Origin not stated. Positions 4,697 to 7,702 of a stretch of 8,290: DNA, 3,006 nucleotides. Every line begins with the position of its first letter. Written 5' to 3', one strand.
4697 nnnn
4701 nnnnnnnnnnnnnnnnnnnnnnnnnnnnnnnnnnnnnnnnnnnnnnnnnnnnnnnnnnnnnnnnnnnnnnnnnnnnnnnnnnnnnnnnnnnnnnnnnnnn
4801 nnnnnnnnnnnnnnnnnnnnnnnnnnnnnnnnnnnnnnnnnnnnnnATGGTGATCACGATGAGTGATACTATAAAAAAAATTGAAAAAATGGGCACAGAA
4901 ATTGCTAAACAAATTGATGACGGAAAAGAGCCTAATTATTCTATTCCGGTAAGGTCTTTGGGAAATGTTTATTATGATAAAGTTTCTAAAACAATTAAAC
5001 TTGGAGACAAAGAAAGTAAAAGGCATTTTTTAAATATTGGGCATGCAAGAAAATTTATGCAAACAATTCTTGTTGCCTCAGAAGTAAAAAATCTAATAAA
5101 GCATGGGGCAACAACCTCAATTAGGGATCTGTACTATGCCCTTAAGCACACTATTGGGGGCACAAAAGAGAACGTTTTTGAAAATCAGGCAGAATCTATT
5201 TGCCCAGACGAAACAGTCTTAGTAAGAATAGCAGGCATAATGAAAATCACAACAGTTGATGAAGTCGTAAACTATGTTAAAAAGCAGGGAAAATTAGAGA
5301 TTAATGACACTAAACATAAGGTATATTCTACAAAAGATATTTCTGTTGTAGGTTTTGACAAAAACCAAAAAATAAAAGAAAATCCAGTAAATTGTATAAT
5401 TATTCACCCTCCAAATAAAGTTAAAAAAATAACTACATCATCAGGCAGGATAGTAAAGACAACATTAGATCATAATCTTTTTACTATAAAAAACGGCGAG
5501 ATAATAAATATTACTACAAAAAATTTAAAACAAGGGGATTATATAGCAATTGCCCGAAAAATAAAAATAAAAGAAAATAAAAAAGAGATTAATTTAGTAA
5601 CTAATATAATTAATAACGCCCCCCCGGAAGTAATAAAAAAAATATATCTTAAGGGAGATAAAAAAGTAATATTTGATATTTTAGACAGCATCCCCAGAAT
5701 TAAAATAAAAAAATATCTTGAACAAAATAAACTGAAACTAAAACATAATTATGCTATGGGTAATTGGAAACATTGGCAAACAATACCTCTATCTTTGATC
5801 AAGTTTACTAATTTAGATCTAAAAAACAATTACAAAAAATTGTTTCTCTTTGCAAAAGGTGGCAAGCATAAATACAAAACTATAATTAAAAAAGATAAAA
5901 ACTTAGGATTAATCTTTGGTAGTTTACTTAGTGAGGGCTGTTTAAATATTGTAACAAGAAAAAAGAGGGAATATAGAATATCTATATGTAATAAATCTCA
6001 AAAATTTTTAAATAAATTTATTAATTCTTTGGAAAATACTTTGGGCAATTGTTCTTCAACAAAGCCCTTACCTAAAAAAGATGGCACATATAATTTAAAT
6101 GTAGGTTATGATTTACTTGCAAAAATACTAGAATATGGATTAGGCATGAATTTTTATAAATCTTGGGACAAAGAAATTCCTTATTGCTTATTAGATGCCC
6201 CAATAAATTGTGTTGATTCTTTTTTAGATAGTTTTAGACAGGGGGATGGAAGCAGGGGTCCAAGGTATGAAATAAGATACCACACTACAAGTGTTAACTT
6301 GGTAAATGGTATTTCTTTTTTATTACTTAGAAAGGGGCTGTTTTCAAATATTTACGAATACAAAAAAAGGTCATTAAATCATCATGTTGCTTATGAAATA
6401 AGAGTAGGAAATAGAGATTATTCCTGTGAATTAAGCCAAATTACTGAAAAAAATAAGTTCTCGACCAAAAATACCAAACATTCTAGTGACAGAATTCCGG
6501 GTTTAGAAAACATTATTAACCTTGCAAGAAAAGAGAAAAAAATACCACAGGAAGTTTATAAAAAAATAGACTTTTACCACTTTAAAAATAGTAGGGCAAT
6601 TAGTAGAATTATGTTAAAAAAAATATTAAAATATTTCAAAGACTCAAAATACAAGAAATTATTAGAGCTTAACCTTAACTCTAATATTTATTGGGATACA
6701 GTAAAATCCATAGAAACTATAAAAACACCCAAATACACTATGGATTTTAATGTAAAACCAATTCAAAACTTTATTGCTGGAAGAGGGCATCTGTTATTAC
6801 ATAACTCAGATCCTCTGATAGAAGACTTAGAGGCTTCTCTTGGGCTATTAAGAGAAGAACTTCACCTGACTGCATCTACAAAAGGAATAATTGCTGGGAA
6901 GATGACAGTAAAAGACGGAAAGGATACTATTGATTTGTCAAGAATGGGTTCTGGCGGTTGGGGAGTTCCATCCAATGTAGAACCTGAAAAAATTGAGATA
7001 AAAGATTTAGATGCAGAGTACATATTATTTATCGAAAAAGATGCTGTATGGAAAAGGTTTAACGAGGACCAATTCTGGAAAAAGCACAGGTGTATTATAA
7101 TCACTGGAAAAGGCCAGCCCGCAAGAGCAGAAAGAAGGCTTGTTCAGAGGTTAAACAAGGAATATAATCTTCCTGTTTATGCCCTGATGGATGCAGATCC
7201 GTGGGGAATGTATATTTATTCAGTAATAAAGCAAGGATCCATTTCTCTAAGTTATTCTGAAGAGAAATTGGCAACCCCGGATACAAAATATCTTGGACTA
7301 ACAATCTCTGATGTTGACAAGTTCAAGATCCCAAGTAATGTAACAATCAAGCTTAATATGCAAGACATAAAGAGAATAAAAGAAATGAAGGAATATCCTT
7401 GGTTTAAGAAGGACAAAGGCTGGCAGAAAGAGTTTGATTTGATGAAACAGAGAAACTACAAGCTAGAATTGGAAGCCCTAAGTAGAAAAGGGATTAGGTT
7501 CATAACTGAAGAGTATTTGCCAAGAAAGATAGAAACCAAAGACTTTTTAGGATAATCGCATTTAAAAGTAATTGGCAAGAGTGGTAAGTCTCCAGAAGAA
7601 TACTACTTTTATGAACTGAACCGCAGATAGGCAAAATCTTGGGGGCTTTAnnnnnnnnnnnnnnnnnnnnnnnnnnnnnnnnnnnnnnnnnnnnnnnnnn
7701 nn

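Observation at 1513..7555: Both subunits of topoisomerase VI, in adjacent genes, are each split by a full-length homing-endonuclease intein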

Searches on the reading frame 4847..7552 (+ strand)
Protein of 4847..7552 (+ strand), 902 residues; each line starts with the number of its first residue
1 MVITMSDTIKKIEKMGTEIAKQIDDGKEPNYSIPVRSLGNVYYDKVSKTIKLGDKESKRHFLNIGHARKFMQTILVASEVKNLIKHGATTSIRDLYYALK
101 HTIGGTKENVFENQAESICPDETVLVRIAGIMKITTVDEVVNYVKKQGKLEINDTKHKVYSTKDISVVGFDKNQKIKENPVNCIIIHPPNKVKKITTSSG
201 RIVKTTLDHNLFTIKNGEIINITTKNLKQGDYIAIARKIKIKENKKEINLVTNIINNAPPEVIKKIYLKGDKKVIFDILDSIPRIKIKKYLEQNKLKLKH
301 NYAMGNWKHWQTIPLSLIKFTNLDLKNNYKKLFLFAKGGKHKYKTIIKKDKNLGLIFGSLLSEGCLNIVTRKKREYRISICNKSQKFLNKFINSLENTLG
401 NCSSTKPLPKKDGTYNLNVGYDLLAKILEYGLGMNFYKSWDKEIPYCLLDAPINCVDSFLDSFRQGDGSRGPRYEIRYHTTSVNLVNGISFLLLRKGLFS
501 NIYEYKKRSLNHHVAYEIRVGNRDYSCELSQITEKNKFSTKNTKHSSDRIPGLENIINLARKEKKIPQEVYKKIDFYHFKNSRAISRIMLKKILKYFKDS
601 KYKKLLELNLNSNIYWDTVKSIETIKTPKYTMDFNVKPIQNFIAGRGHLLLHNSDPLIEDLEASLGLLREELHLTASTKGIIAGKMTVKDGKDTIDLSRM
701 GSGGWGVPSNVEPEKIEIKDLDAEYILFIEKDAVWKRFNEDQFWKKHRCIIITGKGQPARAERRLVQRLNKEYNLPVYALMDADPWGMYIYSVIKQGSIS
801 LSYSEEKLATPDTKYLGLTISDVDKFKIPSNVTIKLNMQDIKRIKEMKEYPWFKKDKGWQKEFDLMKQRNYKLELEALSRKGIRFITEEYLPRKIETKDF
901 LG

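Call 3: search_protein_families(library=pfam, proteins=[window:4847-7552:+], max_evalue=0.01)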
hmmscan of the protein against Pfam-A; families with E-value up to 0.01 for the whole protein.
window:4847-7552:+ (902 aa): 5 families
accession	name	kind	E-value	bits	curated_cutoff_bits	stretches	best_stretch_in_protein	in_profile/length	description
PF21180.3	TOP6A-Spo11_Toprim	-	2.4e-64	216.9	24.1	1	725-895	1-170/170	Topoisomerase 6 subunit A/Spo11, Toprim domain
PF14890.11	Intein_splicing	-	5.6e-22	78.6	35.8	1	157-653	17-155/155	Intein splicing domain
PF04406.19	TP6A_N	-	1.2e-12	47.9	26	1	68-117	1-42/62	Type IIB DNA topoisomerase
PF14528.11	LAGLIDADG_3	-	8.1e-08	32.9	22.5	1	456-524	3-73/82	LAGLIDADG-like domain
PF20768.2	Topo_VI_alpha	-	2e-06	27.9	23.6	1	681-721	6-49/50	All-beta domain in DNA topoisomerase VI alpha subunit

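Call 4: search_protein_families(library=ncbifam, proteins=[window:4847-7552:+], max_evalue=0.01)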
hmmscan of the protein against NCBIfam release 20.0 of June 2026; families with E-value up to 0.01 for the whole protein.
window:4847-7552:+ (902 aa): 14 families
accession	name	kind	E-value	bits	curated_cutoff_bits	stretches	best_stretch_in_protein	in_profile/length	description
NF003333.0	PRK04342.1-2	equivalog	7.1e-155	515.4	465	2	653-901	119-366/367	DNA topoisomerase IV subunit A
NF003336.0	PRK04342.1-5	equivalog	5.2e-114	381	531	2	653-901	131-385/386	DNA topoisomerase IV subunit A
NF003335.0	PRK04342.1-4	equivalog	5.8e-65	219.6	424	2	653-898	126-370/373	DNA topoisomerase VI subunit A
NF003334.0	PRK04342.1-3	equivalog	3.6e-63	213.7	658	2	654-897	112-350/354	DNA topoisomerase IV subunit A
NF003332.0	PRK04342.1-1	equivalog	7e-60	202.9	538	2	653-897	115-359/363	DNA topoisomerase IV subunit A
NF003337.0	PRK04342.1-6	equivalog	5.5e-58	196.8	675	2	613-898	74-365/370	DNA topoisomerase IV subunit A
NF011491.0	PRK14898.1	equivalog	1.6e-30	105.8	783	1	117-653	76-543/860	DNA-directed RNA polymerase subunit A''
NF045703.1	rSAM_Tes_intein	exception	1.6e-20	72.6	1700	1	119-535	158-547/1040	tetraether lipid synthase Tes, intein-containing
NF005852.0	PRK07773.1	equivalog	1.5e-14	53.3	780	2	431-671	587-842/886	replicative DNA helicase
NF011303.0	PRK14715.1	equivalog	1e-12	46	1585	1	118-505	897-1264/1627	DNA-directed DNA polymerase II large subunit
NF003157.0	PRK04132.1-2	equivalog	3.4e-08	31.9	1103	1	151-247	72-169/864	replication factor C small subunit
TIGR01445.1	intein_Nterm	domain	2.7e-07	31.5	24.5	1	120-213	4-83/83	intein N-terminal splicing region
NF011302.0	PRK14714.1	equivalog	5.4e-07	27.5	1791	1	120-250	935-1067/1350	DNA-directed DNA polymerase II large subunit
NF007943.0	PRK10662.1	equivalog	0.0067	15.1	266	0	116-172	75-129/380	D-alanyl-D-alanine-carboxypeptidase/endopeptidase AmpH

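Call 14: find_encoding_contigs(protein=window:4847-7552:+, flank=10000, max_places=6)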
Protein window:4847-7552:+ (902 aa): no gene with exactly this product is on record in the collection.

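Call 16: find_homologous_proteins(query=window:4847-7552:+, max_evalue=0.00001)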
Query window:4847-7552:+ (902 aa): 26 proteins with E <= 0.00001 among 8000 candidates.
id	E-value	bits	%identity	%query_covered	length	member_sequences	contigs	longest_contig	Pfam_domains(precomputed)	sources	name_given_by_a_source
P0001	0.0e+0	2021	100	100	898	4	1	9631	PF21180.4,PF20768.3,PF14528.12,PF04406.20,PF14890.12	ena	-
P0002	0.0e+0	1547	76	99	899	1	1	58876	PF21180.4,PF20768.3,PF14528.12,PF04406.20,PF14890.12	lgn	-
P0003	0.0e+0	1235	63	100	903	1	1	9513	PF21180.4,PF20768.3,PF14528.12,PF04406.20,PF14890.12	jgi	jgi:DNA topoisomerase VI subunit A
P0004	0.0e+0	1195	60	99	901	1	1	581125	PF21180.4,PF20768.3,PF14528.12,PF04406.20,PF14890.12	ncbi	ncbi:MAG: LAGLIDADG family homing endonuclease [Candidatus Diapherotrites archaeon]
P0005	0.0e+0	1171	60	99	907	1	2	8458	PF21180.4,PF20768.3,PF14528.12,PF04406.20,PF14890.12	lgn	-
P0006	0.0e+0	1170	58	99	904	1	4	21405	PF21180.4,PF20768.3,PF14528.12,PF04406.20,PF14890.12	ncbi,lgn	-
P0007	0.0e+0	1169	59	99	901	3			PF21180.4,PF20768.3,PF14528.12,PF04406.20,PF14890.12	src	-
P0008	0.0e+0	1154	57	99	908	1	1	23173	PF21180.4,PF20768.3,PF14528.12,PF04406.20,PF14890.12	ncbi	-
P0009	0.0e+0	1120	57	99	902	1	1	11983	PF21180.4,PF20768.3,PF14528.12,PF04406.20,PF14890.12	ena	-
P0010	5.0e-257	874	49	99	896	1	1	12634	PF21180.4,PF20768.3,PF14528.12,PF04406.20,PF14890.12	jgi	-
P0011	1.1e-254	866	47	99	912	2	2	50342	PF21180.4,PF20768.3,PF14528.12,PF04406.20,PF14890.12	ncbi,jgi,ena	-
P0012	5.6e-252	857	47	99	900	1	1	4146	PF21180.4,PF20768.3,PF14528.12,PF04406.20,PF14890.12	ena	-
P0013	1.5e-250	852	46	99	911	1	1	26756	PF21180.4,PF20768.3,PF14528.12,PF04406.20,PF14890.12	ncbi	-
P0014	9.7e-250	849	47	99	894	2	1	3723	PF21180.4,PF20768.3,PF14528.12,PF04406.20,PF14890.12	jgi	-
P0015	4.7e-244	831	44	99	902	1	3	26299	PF21180.4,PF20768.3,PF14528.12,PF04406.20,PF14890.12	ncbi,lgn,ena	ncbi:MAG: LAGLIDADG family homing endonuclease [Candidatus Aenigmatarchaeota archaeon]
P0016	1.7e-242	826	44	99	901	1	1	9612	PF21180.4,PF20768.3,PF14528.12,PF04406.20,PF14890.12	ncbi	-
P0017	1.9e-242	825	46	99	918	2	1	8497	PF21180.4,PF20768.3,PF14528.12,PF04406.20,PF14890.12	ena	-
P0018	4.8e-242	824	46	98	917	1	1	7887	PF21180.4,PF20768.3,PF14528.12,PF04406.20,PF14890.12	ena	-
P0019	8.5e-235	800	43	99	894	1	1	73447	PF21180.4,PF20768.3,PF14528.12,PF04406.20,PF14890.12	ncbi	-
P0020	1.7e-230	786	43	99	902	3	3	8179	PF21180.4,PF20768.3,PF14528.12,PF04406.20,PF14890.12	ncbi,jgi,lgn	jgi:DNA topoisomerase VI subunit A/intein/homing endonuclease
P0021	5.9e-220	751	44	100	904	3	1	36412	PF21180.4,PF20768.3,PF14528.12,PF04406.20,PF14890.12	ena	-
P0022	1.5e-218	746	44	94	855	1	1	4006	PF21180.4,PF20768.3,PF14528.12,PF04406.20,PF14890.12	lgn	-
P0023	1.5e-184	634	45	78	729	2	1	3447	PF20768.3,PF14528.12,PF04406.20,PF14890.12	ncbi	ncbi:MAG: hypothetical protein CVT90_01620, partial [Candidatus Altiarchaeales archaeon HGW-Altiarch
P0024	3.2e-170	586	37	97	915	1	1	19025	PF21180.4,PF20768.3,PF14528.12,PF04406.20,PF14890.12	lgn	-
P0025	2.1e-76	276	47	13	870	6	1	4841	PF21180.4,PF14528.12,PF04406.20,PF14890.12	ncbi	-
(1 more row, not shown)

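Call 17: find_encoding_contigs(protein=P0001, flank=10000, max_places=3)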
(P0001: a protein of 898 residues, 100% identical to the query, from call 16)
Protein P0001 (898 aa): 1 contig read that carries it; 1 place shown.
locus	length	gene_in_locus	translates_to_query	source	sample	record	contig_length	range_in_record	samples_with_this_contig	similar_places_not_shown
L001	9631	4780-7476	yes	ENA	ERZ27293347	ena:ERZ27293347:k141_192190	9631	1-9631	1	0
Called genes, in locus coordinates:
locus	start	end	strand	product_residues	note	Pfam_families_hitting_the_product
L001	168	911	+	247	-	PF01163:RIO1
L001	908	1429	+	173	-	PF00013:KH_1 (weak), PF22675:KH-I_KHDC4-BBP (faint), PF21800:KH_KRR1_2nd, PF22891:KH_PNO1_2nd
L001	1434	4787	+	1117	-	PF02518:HATPase_c (faint), PF14890:Intein_splicing, PF05204:Hom_end (faint), PF14528:LAGLIDADG_3 (weak), PF09239:Topo-VIb_trans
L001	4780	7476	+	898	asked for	PF04406:TP6A_N, PF14890:Intein_splicing, PF14528:LAGLIDADG_3 (faint), PF20768:Topo_VI_alpha (weak), PF21180:TOP6A-Spo11_Toprim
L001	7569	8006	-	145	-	PF00383:dCMP_cyt_deam_1, PF14437:MafB19-deam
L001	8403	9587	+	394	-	PF12705:PDDEXK_1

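Call 18: find_encoding_contigs(protein=P0002, flank=8000, max_places=2)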
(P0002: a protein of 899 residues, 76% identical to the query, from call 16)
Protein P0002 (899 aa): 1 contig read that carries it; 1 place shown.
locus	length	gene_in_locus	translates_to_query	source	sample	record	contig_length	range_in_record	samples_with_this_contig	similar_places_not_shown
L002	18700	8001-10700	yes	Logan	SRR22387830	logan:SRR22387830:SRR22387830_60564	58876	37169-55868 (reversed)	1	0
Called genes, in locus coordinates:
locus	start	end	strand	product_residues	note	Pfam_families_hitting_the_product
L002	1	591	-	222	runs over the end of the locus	-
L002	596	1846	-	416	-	PF13506:Glyco_transf_21, PF00535:Glycos_transf_2, PF10111:Glyco_tranf_2_2, PF13641:Glyco_tranf_2_3, PF13632:Glyco_trans_2_3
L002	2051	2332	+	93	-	PF01157:Ribosomal_L21e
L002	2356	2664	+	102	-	-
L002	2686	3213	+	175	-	PF04919:DUF655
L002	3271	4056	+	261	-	PF01163:RIO1, PF03109:ABC1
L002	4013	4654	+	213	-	PF00013:KH_1, PF21800:KH_KRR1_2nd, PF22891:KH_PNO1_2nd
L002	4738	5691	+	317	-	-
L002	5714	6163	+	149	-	PF13673:Acetyltransf_10, PF00583:Acetyltransf_1, PF13508:Acetyltransf_7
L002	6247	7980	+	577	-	PF02518:HATPase_c, PF13589:HATPase_c_3, PF09239:Topo-VIb_trans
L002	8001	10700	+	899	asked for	PF04406:TP6A_N (weak), PF14890:Intein_splicing, PF14528:LAGLIDADG_3 (faint), PF20768:Topo_VI_alpha (weak), PF21180:TOP6A-Spo11_Toprim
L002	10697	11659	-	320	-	-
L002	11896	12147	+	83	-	PF25213:HVO_A0261_N (weak)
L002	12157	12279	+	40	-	-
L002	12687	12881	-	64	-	-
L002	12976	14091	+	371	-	PF02457:DAC, PF10635:DisA-linker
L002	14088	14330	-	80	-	PF07927:HicA_toxin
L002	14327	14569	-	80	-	PF15919:HicB_lk_antitox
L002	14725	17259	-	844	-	-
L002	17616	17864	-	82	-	-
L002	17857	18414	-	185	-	-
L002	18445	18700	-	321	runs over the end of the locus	PF02775:TPP_enzyme_C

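Call 19: find_encoding_contigs(protein=P0004, flank=8000, max_places=2)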
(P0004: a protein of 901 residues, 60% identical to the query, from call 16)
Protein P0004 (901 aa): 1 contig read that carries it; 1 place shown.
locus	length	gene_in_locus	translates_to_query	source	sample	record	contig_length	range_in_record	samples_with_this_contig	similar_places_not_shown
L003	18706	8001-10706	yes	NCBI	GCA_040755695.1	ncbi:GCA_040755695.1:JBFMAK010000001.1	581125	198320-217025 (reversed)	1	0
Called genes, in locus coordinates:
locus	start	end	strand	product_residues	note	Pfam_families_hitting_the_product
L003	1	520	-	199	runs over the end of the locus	PF09335:VTT_dom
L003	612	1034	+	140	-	PF01873:eIF-5_eIF-2B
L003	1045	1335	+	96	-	PF04242:DUF424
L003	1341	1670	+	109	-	PF01176:eIF-1a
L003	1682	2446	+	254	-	PF01163:RIO1, PF03109:ABC1 (weak), PF06293:Kdo (weak)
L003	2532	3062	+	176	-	PF00013:KH_1 (weak), PF21800:KH_KRR1_2nd, PF22891:KH_PNO1_2nd, PF00013:KH_1 (weak)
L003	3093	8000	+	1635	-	PF14890:Intein_splicing, PF14527:LAGLIDADG_WhiA (faint), PF14890:Intein_splicing, PF14528:LAGLIDADG_3, PF09239:Topo-VIb_trans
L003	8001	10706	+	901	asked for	PF04406:TP6A_N, PF14890:Intein_splicing, PF14528:LAGLIDADG_3 (weak), PF20768:Topo_VI_alpha, PF21180:TOP6A-Spo11_Toprim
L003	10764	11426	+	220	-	PF07853:DUF1648, PF13630:SdpI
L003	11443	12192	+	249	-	PF02535:Zip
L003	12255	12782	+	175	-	PF01558:POR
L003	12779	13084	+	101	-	PF12838:Fer4_7 (faint), PF00037:Fer4 (faint), PF12797:Fer4_2 (faint), PF12837:Fer4_6 (faint), PF13237:Fer4_10, PF14697:Fer4_21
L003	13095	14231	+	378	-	PF01855:POR_N, PF02780:Transketolase_C (weak), PF17147:PFOR_II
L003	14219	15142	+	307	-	PF02775:TPP_enzyme_C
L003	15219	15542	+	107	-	PF03091:CutA1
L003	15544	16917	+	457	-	PF02629:CoA_binding, PF13380:CoA_binding_2, PF00549:Ligase_CoA (faint), PF13607:Succ_CoA_lig, PF19045:Ligase_CoA_2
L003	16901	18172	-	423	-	PF00149:Metallophos, PF12850:Metallophos_2 (faint)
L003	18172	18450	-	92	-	-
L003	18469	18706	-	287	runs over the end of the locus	PF22025:ThiI_fer, PF02926:THUMP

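Call 62: search_protein_representatives(protein=window:4859-7552:+)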
Query: 898 residues. Proteins with E-value up to 0.001 (for the whole library): 3432; up to 1e-10: 1520; up to 1e-30: 187. The best 150 are listed.
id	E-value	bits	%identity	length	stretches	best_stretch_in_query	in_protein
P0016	5.2e-243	825.5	45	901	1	1-897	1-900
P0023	5.5e-185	633.5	46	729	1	3-709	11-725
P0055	3.1e-115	402.7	53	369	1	540-897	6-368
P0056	7.6e-115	401.4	39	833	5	650-780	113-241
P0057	4.7e-104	365.7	43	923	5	649-776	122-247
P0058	9.9e-103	361.4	38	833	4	725-897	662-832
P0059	6.7e-98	345.4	51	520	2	649-892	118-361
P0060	3.0e-97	343.2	49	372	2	655-897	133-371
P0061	1.1e-96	341.4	45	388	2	651-897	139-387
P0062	3.4e-96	339.8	48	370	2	650-897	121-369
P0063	2.2e-94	333.8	50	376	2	649-894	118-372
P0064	5.3e-92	325.9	36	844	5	650-783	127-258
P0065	1.1e-89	318.2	45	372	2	649-897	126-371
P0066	4.0e-87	309.8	35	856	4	725-897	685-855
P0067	5.5e-86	306.0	50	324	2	649-846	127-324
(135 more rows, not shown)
